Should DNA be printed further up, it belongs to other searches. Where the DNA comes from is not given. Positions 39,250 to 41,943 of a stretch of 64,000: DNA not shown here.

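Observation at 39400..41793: Membrane-tethered LuxR/GerE HTH with a large extracellular beta-helix ectodomain (N-out, C-in one-component regulator)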

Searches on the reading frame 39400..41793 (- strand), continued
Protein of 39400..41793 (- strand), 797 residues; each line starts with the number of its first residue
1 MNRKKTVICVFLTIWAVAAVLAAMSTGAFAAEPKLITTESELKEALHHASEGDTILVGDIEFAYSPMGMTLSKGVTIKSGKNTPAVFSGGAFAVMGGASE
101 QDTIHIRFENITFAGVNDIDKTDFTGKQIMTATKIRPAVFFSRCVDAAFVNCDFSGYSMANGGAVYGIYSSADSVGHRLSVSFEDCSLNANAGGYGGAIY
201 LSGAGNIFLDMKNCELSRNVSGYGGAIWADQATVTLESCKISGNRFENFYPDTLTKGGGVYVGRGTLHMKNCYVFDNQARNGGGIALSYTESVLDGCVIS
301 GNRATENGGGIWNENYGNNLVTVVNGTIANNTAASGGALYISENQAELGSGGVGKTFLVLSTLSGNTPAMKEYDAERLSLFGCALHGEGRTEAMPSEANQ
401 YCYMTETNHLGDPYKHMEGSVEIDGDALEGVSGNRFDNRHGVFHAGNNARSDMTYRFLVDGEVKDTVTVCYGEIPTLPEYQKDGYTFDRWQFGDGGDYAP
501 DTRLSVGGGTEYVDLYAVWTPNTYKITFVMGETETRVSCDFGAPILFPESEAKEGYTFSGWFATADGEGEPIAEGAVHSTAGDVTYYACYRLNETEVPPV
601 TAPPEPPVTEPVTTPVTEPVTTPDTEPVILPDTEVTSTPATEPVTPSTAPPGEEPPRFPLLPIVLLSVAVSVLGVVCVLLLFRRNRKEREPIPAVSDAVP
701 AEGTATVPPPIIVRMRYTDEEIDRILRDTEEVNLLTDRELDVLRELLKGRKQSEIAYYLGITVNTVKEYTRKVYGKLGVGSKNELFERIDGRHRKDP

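Call 39: search_protein_families(library=pfam, proteins=[L026:8325-9164:+, L026:9183-10271:+, L026:10290-11039:+, L026:11052-13088:+, L026:13104-13889:+, L026:13901-14413:+, L026:3963-4655:+, L048:12142-12780:+, L048:12822-13553:+, L048:14294-15925:+], max_evalue=0.001)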
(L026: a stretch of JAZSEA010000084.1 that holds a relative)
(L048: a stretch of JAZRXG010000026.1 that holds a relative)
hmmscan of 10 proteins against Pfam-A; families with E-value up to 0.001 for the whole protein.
L026:8325-9164:+ (279 aa): 11 families
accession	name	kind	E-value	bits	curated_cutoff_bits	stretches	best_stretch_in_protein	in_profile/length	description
PF13240.11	Zn_Ribbon_1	-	1.7e-13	50.3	25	2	116-137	2-23/23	zinc-ribbon domain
PF12773.13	DZR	-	6.2e-11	42.7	27.3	1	84-134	1-45/45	Double zinc ribbon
PF13248.11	Zn_ribbon_3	-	9.8e-10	38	27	2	81-105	2-26/26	zinc-ribbon domain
PF24460.1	DUF7575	-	1.5e-08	34.3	28.5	1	112-138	2-28/28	Domain of unknown function (DUF7575)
PF17032.10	Zn_ribbon_15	-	1.7e-07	32.3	28.9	1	79-102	50-73/73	zinc-ribbon family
PF18912.6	DZR_2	-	5.7e-06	26.5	27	0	77-111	17-52/56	Double zinc ribbon domain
PF22400.1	DUF6980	-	0.00013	22.5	27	0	115-163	40-88/99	Domain of unknown function (DUF6980)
PF18551.6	TackOD1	-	0.00021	21.3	32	1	69-137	60-134/188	Thaumarchaeal output domain 1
PF09297.16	Zn_ribbon_NUD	-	0.00026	21.1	24.8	0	94-104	2-12/32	NADH pyrophosphatase zinc ribbon domain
PF24463.1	DUF7577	-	0.0004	20.4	28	0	113-138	2-27/27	Domain of unknown function (DUF7577)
PF14803.11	Zn_ribbon_Nudix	-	0.00073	19.8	25.6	0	128-143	1-16/34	Nudix N-terminal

L026:9183-10271:+ (362 aa): 3 families
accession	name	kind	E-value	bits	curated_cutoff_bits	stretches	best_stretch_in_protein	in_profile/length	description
PF13240.11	Zn_Ribbon_1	-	4e-07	30.1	25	1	339-361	1-23/23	zinc-ribbon domain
PF24463.1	DUF7577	-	2e-05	24.5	28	1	337-361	2-26/27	Domain of unknown function (DUF7577)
PF12773.13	DZR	-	0.00049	20.7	27.3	1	340-362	1-23/45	Double zinc ribbon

L026:10290-11039:+ (249 aa): 0 families

L026:11052-13088:+ (678 aa): 0 families

L026:13104-13889:+ (261 aa): 5 families
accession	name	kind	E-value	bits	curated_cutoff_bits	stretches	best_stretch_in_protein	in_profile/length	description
PF13240.11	Zn_Ribbon_1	-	2.8e-13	49.6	25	2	50-70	2-22/23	zinc-ribbon domain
PF12773.13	DZR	-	1.5e-10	41.5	27.3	1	5-68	1-45/45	Double zinc ribbon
PF13248.11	Zn_ribbon_3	-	1.1e-09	37.9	27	2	3-25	3-25/26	zinc-ribbon domain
PF17032.10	Zn_ribbon_15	-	3.4e-05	25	28.9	0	46-68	51-73/73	zinc-ribbon family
PF18912.6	DZR_2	-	0.00017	21.8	27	0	46-70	20-45/56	Double zinc ribbon domain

L026:13901-14413:+ (170 aa): 4 families
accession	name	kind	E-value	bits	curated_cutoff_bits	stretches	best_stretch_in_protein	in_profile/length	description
PF13240.11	Zn_Ribbon_1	-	1.6e-08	34.5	25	1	14-34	1-21/23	zinc-ribbon domain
PF13248.11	Zn_ribbon_3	-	1.4e-05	24.8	27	1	15-34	5-24/26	zinc-ribbon domain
PF09685.15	DUF4870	-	2.1e-05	24.9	25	1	83-166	19-106/107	Domain of unknown function (DUF4870)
PF12773.13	DZR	-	2.5e-05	24.8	27.3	1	12-33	24-45/45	Double zinc ribbon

L026:3963-4655:+ (230 aa): 1 family
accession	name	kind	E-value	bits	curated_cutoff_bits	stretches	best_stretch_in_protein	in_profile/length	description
PF12686.12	DUF3800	-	1.4e-08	36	21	1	7-187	2-145/149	Protein of unknown function (DUF3800)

L048:12142-12780:+ (212 aa): 0 families

L048:12822-13553:+ (243 aa): 0 families

L048:14294-15925:+ (543 aa): 1 family
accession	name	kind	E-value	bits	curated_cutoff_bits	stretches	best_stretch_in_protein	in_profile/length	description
PF03976.20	PPK2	-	4.8e-67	226.3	22.3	1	48-273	13-227/229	Polyphosphate kinase 2 (PPK2)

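Call 59: list_cluster_members(proteins=[P0004, P0014, P0126, P0017])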
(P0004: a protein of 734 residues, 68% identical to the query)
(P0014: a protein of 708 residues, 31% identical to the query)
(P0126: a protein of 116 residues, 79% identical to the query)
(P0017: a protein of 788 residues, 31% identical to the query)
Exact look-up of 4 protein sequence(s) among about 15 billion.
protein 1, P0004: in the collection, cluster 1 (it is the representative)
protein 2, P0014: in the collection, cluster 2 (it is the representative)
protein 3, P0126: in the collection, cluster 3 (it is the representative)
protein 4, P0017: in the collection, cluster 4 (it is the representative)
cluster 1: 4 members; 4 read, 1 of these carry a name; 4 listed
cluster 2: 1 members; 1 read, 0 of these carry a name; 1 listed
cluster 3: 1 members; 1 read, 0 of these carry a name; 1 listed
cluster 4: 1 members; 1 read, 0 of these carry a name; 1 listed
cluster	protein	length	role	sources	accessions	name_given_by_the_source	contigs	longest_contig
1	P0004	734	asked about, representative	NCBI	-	-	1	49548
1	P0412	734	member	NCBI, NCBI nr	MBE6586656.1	MAG: hypothetical protein E7645_09120 [Ruminococcaceae bacterium] | hypothetical protein [Oscillospiraceae bacterium]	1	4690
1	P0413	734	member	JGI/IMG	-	-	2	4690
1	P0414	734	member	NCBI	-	-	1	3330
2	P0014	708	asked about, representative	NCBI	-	-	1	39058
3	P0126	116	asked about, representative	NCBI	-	-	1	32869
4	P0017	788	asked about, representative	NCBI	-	-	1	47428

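Call 66: search_protein_families(library=phrogs, proteins=[window:39400-41793:-], max_evalue=0.01)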
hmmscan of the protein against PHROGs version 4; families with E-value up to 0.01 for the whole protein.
window:39400-41793:- (797 aa): 3 families
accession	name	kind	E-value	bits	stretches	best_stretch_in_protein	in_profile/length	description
phrog_10300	-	transcription regulation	9e-07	30.1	1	725-785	111-171/182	transcriptional regulator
phrog_3282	-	transcription regulation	2.8e-05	25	1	735-785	48-98/158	sigma factor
phrog_27555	-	transcription regulation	0.0064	17.1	0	721-785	117-184/203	transcriptional regulator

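Call 67: search_protein_families(library=padloc, proteins=[window:39400-41793:-], max_evalue=0.01)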
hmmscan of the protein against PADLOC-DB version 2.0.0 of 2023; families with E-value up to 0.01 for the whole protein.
window:39400-41793:- (797 aa): 2 families
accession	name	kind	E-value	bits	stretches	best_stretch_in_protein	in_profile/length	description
PDLC01855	CARF3--CARF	-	0.0019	15.9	1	732-775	215-258/288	-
PDLC01851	CARF3--CARF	-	0.0029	15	1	734-777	209-252/279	-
